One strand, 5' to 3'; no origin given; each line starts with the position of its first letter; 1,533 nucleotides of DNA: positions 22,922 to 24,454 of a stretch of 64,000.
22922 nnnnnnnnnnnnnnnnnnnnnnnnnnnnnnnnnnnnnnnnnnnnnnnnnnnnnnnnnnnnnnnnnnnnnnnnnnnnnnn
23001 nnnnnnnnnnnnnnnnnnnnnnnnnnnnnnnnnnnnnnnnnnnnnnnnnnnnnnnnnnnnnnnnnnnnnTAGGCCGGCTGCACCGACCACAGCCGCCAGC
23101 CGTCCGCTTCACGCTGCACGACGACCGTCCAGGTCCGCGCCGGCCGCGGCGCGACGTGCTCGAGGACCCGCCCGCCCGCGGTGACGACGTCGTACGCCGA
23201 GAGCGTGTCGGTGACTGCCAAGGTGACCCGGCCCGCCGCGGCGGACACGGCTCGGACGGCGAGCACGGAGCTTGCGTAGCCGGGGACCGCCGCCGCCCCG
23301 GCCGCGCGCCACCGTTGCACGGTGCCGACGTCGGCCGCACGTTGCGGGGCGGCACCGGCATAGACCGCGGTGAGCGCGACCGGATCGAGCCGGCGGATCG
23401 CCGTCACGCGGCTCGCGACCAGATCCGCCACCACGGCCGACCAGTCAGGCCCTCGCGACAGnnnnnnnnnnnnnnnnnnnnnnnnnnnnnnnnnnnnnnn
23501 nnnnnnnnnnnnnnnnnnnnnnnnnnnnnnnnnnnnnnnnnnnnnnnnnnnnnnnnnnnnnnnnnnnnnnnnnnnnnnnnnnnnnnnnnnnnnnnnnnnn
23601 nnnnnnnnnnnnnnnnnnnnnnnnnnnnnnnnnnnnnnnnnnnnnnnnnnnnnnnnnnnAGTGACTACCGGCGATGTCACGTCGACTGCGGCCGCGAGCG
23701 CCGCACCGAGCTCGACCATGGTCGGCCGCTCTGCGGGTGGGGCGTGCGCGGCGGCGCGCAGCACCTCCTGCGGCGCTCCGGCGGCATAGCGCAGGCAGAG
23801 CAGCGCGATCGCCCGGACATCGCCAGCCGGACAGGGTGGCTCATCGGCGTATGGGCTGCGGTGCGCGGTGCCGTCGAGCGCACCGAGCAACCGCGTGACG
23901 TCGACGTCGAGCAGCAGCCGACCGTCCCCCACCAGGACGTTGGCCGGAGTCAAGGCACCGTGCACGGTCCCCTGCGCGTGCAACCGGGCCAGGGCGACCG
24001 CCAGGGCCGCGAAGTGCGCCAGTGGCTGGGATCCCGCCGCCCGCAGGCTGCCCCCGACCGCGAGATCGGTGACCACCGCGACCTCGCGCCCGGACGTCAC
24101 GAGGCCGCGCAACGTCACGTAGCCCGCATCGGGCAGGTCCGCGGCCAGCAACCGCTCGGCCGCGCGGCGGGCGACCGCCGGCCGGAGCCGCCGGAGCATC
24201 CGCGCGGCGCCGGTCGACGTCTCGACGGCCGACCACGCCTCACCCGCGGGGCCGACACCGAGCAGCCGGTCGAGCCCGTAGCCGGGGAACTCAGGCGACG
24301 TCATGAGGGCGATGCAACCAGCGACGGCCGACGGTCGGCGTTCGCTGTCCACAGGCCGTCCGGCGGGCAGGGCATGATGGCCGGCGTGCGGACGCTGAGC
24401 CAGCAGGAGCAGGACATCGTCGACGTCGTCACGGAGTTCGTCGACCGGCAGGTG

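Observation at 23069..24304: Membrane-anchored pseudokinase with an extracytoplasmic domain, divergent from an acyl-CoA dehydrogenase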

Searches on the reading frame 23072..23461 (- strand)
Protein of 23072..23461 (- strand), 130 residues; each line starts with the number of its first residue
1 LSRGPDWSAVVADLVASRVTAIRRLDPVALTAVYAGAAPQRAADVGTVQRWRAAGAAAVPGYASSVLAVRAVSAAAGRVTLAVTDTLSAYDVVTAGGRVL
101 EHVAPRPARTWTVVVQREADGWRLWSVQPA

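Call 24: search_solved_structures(query=A3, max_evalue=10, show_alignments=2)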
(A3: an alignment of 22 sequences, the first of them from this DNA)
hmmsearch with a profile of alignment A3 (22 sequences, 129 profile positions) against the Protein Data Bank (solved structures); distinct sequences matched with E-value up to 10: 4.
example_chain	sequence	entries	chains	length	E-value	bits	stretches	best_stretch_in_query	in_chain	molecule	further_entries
2ymu_A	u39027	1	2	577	0.00031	24.1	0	40-118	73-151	WD-40 REPEAT PROTEIN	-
7bz6_A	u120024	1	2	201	0.18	15.1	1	78-124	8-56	Alkyl hydroperoxide reductase C peptide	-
2bmx_A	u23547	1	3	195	0.33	14.3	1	80-124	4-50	ALKYL HYDROPEROXIDASE C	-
8ukm_B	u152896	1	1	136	1.3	12.3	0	33-78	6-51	T33-ml30-redesigned-4-OT-fold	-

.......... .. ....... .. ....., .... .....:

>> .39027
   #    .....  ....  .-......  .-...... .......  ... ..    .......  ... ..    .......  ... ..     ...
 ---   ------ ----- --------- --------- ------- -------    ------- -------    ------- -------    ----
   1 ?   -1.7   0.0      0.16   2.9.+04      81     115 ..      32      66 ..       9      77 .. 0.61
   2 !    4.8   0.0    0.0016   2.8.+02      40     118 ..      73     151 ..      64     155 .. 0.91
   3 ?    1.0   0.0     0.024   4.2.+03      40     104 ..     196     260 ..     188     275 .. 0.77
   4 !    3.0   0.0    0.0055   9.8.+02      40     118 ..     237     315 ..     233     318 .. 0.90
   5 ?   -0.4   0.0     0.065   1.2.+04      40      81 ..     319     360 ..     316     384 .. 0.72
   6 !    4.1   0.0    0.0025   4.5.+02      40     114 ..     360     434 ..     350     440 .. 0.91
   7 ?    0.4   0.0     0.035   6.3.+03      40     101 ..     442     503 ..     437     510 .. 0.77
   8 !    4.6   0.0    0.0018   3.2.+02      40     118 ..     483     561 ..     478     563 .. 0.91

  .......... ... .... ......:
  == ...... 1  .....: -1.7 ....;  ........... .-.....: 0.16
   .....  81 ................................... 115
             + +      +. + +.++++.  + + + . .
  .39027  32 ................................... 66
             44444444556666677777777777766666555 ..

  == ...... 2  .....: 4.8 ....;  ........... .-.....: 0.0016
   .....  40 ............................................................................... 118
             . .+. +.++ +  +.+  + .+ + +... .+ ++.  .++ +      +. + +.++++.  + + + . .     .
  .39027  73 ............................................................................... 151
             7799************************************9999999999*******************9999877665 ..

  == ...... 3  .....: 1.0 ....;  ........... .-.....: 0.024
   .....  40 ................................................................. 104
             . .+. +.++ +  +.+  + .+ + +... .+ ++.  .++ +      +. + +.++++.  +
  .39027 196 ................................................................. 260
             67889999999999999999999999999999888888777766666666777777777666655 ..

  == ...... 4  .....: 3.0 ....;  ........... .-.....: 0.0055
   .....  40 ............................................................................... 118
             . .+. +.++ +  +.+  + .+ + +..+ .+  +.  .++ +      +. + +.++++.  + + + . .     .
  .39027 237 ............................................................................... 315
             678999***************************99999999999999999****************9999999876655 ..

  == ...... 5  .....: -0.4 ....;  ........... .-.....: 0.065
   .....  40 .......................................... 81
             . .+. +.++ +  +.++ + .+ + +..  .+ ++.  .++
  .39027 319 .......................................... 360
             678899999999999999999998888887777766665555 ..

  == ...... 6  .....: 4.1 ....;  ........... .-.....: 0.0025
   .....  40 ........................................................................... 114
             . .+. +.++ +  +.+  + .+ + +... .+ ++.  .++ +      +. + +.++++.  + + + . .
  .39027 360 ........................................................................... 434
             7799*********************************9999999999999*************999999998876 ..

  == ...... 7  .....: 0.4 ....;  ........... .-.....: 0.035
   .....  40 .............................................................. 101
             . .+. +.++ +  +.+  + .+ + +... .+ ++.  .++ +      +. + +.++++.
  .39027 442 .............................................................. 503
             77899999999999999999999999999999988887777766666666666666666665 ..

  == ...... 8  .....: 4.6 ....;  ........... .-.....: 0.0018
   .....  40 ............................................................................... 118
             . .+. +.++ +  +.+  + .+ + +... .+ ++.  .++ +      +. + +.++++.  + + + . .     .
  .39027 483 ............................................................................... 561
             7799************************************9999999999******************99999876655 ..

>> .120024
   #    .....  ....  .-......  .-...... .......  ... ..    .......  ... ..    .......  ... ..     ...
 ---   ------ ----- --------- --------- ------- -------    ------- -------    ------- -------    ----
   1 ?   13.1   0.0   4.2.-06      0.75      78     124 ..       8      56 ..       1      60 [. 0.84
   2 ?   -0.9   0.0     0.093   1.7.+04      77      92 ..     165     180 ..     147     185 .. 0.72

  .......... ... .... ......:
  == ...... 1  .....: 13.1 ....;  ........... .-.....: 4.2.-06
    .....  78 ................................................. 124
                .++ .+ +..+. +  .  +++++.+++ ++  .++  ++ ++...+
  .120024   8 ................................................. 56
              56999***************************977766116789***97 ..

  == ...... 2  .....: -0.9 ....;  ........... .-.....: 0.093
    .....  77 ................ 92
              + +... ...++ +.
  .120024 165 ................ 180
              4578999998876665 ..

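Call 25: search_protein_families(library=pfam, alignment_id=A3, max_evalue=1)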
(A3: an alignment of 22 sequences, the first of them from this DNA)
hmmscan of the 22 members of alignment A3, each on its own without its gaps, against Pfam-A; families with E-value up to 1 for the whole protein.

A. member 1, seq(127 aa): 0 families

B. families by the number of members that match (of 22 scanned): 16 families
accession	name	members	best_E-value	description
PF14534.12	DUF4440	11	0.0076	Domain of unknown function (DUF4440)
PF13474.12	SnoaL_3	5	0.017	SnoaL-like domain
PF13577.12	SnoaL_4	3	0.015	SnoaL-like domain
PF13410.11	GST_C_2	1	0.0019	Glutathione S-transferase, C-terminal domain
PF12883.13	DUF3828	1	0.0043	Protein of unknown function (DUF3828)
PF13530.11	SCP2_2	1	0.011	Sterol carrier protein domain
PF07624.16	PSD2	1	0.054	Protein of unknown function (DUF1585)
PF18052.6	Rx_N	1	0.056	Rx N-terminal domain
PF21318.3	BRCA2DBD_OB2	1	0.068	BRCA2, OB2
PF14404.11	Strep_pep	1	0.078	Ribosomally synthesized peptide in Streptomyces species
PF14243.11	R2K_3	1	0.1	ATP-grasp domain, R2K clade family 3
PF12680.13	SnoaL_2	1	0.1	SnoaL-like domain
PF22689.1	FGAR-AT_PurM_N-like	1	0.11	FGAR-AT PurM_N-like domain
PF06620.16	DUF1150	1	0.12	Protein of unknown function (DUF1150)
PF19708.4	DUF6205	1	0.15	Family of unknown function (DUF6205)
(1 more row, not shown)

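Call 29: find_homologous_proteins(query=A3, max_evalue=0.00001)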
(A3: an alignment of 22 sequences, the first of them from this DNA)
Query A3 (22 sequences) (127 aa, profile of the alignment): 18 proteins with E <= 0.00001 among 8000 candidates.
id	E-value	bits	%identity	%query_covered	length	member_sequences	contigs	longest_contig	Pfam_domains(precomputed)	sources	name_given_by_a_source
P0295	4.2e-37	145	34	98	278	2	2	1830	-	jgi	jgi:hypothetical protein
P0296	4.5e-37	145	34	96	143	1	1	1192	-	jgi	jgi:hypothetical protein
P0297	1.3e-36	143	40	95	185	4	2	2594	-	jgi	jgi:hypothetical protein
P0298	4.4e-36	142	34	95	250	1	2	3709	-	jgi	jgi:hypothetical protein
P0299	5.5e-36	141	33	95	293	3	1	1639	-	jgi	jgi:hypothetical protein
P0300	1.1e-35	140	36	95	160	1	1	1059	-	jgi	jgi:hypothetical protein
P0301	5.9e-35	138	38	95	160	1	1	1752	-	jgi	jgi:hypothetical protein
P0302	5.9e-35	138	32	95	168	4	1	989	-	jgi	-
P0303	6.3e-35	138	36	93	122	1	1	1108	-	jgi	jgi:hypothetical protein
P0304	1.8e-34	136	32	95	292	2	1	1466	-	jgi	jgi:hypothetical protein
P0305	1.8e-34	136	38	94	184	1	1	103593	-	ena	-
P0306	3.5e-34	136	36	90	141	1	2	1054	-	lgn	-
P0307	3.5e-34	136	37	77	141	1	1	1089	-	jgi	jgi:hypothetical protein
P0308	6.5e-34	135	46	41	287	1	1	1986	-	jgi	jgi:hypothetical protein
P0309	9.2e-33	131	42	37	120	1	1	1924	-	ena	-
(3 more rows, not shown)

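Call 34: find_encoding_contigs(protein=P0305, flank=8000, max_places=3)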
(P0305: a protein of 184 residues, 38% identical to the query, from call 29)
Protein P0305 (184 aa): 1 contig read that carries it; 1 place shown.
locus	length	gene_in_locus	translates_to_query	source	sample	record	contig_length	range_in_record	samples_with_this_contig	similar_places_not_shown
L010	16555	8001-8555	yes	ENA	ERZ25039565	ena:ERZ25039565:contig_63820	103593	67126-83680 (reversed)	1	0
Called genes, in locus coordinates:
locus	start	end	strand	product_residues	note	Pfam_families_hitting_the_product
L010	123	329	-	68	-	-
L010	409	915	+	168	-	PF06271:RDD (weak)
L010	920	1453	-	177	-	PF08031:BBE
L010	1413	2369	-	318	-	PF01565:FAD_binding_4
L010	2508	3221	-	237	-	PF13829:DUF4191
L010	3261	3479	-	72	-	-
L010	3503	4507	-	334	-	PF16881:LIAS_N (weak), PF04055:Radical_SAM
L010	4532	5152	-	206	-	PF21948:LplA-B_cat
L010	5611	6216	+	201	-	PF02894:GFO_IDH_MocA_C, PF22725:GFO_IDH_MocA_C3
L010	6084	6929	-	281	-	PF03575:Peptidase_S51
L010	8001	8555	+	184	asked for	-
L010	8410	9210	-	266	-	-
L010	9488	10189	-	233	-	PF00198:2-oxoacid_dh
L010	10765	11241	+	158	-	-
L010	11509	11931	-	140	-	PF02852:Pyr_redox_dim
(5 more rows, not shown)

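Call 41: predict_structure(alignment_id=A5)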
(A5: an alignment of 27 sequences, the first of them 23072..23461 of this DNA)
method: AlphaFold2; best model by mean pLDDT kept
length: 130 residues; sequences in the alignment: 27
mean_pLDDT: 95.3   pTM: 0.87
mean pLDDT of the five models: 95.3, 95.1, 94.9, 94.7, 94.3
residues with pLDDT >= 90: 121; 70-90: 6; 50-70: 2; < 50: 1
segments of 3 or more residues with pLDDT < 50: none
pLDDT, mean of each block of 10 residues (from residue 1): 81 98 98 95 97 98 97 93 98 98 98 96 94
secondary structure, 60 per line:
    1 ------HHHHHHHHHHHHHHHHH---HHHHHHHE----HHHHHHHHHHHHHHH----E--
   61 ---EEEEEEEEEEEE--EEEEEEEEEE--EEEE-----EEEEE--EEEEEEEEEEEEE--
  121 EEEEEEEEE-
elements in order: H7-23 H27-33 H39-53 E64-75 E78-87 E90-93 E99-103 E106-118 E121-129

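Call 46: fold_search(model_id=the predicted structure, library=pdb)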
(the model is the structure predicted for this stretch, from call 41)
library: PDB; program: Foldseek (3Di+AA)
matches with E <= 10: 1016; with E <= 0.001: 69
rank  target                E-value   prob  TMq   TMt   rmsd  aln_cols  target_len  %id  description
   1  3ejv                  1.2e-05  1.00  0.55  0.47   7.6       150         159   17  Crystal structure of a cystatin-like protein (saro_2766) from novosphingobium aromaticivorans dsm at 1.40 A resolution (released 2008-09-30)
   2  3gwr_A                2.4e-05  1.00  0.52  0.53   5.1       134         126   25  Crystal structure of Putative calcium/calmodulin-dependent protein kinase type II association domain (YP_315894.1) fro (released 2009-04-14)
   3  8t6n_E                2.5e-05  1.00  0.49  0.42   8.6       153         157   18  Crystal structure of T33-27.1: Deep-learning sequence design of co-assembling tetrahedron protein nanoparticles (released 2024-04-24)
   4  3gwr_B                3.4e-05  1.00  0.52  0.53   5.2       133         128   25  Crystal structure of Putative calcium/calmodulin-dependent protein kinase type II association domain (YP_315894.1) fro (released 2009-04-14)
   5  6p7l_B                4.9e-05  1.00  0.58  0.56   4.4       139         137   16  1.8 Angstrom structure of Aln2 from Streptomyces sp. CM020 (released 2020-06-17)
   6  3gzr_A                6.5e-05  1.00  0.55  0.51   5.0       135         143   15  CRYSTAL STRUCTURE OF AN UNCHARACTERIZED PROTEIN WITH A CYSTATIN-LIKE FOLD (CC_2572) FROM CAULOBACTER VIBRIOIDES AT 1.4 (released 2009-04-21)
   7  5u9o_H                6.9e-05  1.00  0.67  0.63   3.7       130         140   11  Cocrystal structure of the intermembrane space region of the plastid division proteins PARC6 and PDV1 (released 2017-12-20)
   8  6p7l_F                8.3e-05  1.00  0.60  0.58   4.4       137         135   15  1.8 Angstrom structure of Aln2 from Streptomyces sp. CM020 (released 2020-06-17)
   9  3cnx_B                8.3e-05  1.00  0.60  0.55   5.1       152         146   15  CRYSTAL STRUCTURE OF A PUTATIVE DEHYDRATASE FROM THE NTF2-LIKE FAMILY (SAV_4671) FROM STREPTOMYCES AVERMITILIS AT 2.10 (released 2008-04-08)
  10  3cnx_C                9.3e-05  1.00  0.57  0.52   5.2       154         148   15  CRYSTAL STRUCTURE OF A PUTATIVE DEHYDRATASE FROM THE NTF2-LIKE FAMILY (SAV_4671) FROM STREPTOMYCES AVERMITILIS AT 2.10 (released 2008-04-08)
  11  2chc_A                1.0e-04  1.00  0.58  0.47   5.3       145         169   12  Structure of Rv3472(D26N), a function unknown protein from Mycobacterium tuberculosis (released 2007-05-01)
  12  6p7l_A                1.3e-04  1.00  0.58  0.55   4.3       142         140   16  1.8 Angstrom structure of Aln2 from Streptomyces sp. CM020 (released 2020-06-17)
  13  3b8l_F                1.4e-04  1.00  0.60  0.55   3.8       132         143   14  CRYSTAL STRUCTURE OF A PUTATIVE AROMATIC RING HYDROXYLASE (SARO_3538) FROM NOVOSPHINGOBIUM AROMATICIVORANS DSM AT 1.75 (released 2007-11-27)
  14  3gzr_B                1.5e-04  1.00  0.55  0.51   5.3       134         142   15  CRYSTAL STRUCTURE OF AN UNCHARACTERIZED PROTEIN WITH A CYSTATIN-LIKE FOLD (CC_2572) FROM CAULOBACTER VIBRIOIDES AT 1.4 (released 2009-04-21)
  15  3cnx_A                1.5e-04  1.00  0.54  0.51   5.6       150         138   17  CRYSTAL STRUCTURE OF A PUTATIVE DEHYDRATASE FROM THE NTF2-LIKE FAMILY (SAV_4671) FROM STREPTOMYCES AVERMITILIS AT 2.10 (released 2008-04-08)
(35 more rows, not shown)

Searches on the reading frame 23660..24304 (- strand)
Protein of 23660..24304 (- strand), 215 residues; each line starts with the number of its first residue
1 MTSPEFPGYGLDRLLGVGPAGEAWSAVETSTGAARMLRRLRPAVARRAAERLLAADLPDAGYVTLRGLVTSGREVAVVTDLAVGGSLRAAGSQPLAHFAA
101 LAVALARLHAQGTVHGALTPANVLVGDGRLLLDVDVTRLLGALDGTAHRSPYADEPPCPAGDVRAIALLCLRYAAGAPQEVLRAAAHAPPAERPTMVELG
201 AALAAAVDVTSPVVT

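Call 65: search_solved_structures(query=window:23660-24304:-, max_evalue=10, show_alignments=2)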
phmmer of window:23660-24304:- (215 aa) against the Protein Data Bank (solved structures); distinct sequences matched with E-value up to 10: 108 (the best 60 are shown).
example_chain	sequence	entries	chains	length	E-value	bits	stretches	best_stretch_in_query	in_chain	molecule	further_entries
9gmp_A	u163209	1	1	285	0.0029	20.7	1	66-143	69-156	Uncharacterized protein (Map kinase kinase-like protein)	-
4lv8_A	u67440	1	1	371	0.012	18.7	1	101-148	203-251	Rhoptry protein 5 C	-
2wnt_A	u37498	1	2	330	0.013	18.5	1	8-127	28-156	RIBOSOMAL PROTEIN S6 KINASE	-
8wf4_A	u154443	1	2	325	0.013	18.5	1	8-127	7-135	Ribosomal protein S6 kinase alpha-1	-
4nif_A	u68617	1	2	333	0.013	18.5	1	8-127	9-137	Ribosomal protein S6 kinase alpha-1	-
3rny_A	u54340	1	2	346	0.014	18.4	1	8-127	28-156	Ribosomal protein S6 kinase alpha-1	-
6z1q_AAA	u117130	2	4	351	0.022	17.8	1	15-126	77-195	Mitogen-activated protein kinase kinase kinase 14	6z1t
8e4t_A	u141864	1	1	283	0.023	17.7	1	48-128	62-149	RTKC8 Kinase domain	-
4dn5_A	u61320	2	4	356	0.023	17.7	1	15-126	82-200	Mitogen-activated protein kinase kinase kinase 14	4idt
8yhw_A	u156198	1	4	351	0.025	17.6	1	15-126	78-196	Mitogen-activated protein kinase kinase kinase 14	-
4idv_A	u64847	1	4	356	0.026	17.6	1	15-126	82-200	Mitogen-activated protein kinase kinase kinase 14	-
4g3d_A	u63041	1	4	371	0.028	17.5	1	15-126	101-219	NF-kappa-beta-inducing kinase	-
8xey_A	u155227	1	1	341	0.029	17.4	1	61-127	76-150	Ribosomal protein S6 kinase alpha-3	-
2qr7_A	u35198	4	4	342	0.029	17.4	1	61-127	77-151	Ribosomal protein S6 kinase alpha-3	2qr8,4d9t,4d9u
4jg6_A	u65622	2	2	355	0.031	17.3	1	61-127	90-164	Ribosomal protein S6 kinase alpha-3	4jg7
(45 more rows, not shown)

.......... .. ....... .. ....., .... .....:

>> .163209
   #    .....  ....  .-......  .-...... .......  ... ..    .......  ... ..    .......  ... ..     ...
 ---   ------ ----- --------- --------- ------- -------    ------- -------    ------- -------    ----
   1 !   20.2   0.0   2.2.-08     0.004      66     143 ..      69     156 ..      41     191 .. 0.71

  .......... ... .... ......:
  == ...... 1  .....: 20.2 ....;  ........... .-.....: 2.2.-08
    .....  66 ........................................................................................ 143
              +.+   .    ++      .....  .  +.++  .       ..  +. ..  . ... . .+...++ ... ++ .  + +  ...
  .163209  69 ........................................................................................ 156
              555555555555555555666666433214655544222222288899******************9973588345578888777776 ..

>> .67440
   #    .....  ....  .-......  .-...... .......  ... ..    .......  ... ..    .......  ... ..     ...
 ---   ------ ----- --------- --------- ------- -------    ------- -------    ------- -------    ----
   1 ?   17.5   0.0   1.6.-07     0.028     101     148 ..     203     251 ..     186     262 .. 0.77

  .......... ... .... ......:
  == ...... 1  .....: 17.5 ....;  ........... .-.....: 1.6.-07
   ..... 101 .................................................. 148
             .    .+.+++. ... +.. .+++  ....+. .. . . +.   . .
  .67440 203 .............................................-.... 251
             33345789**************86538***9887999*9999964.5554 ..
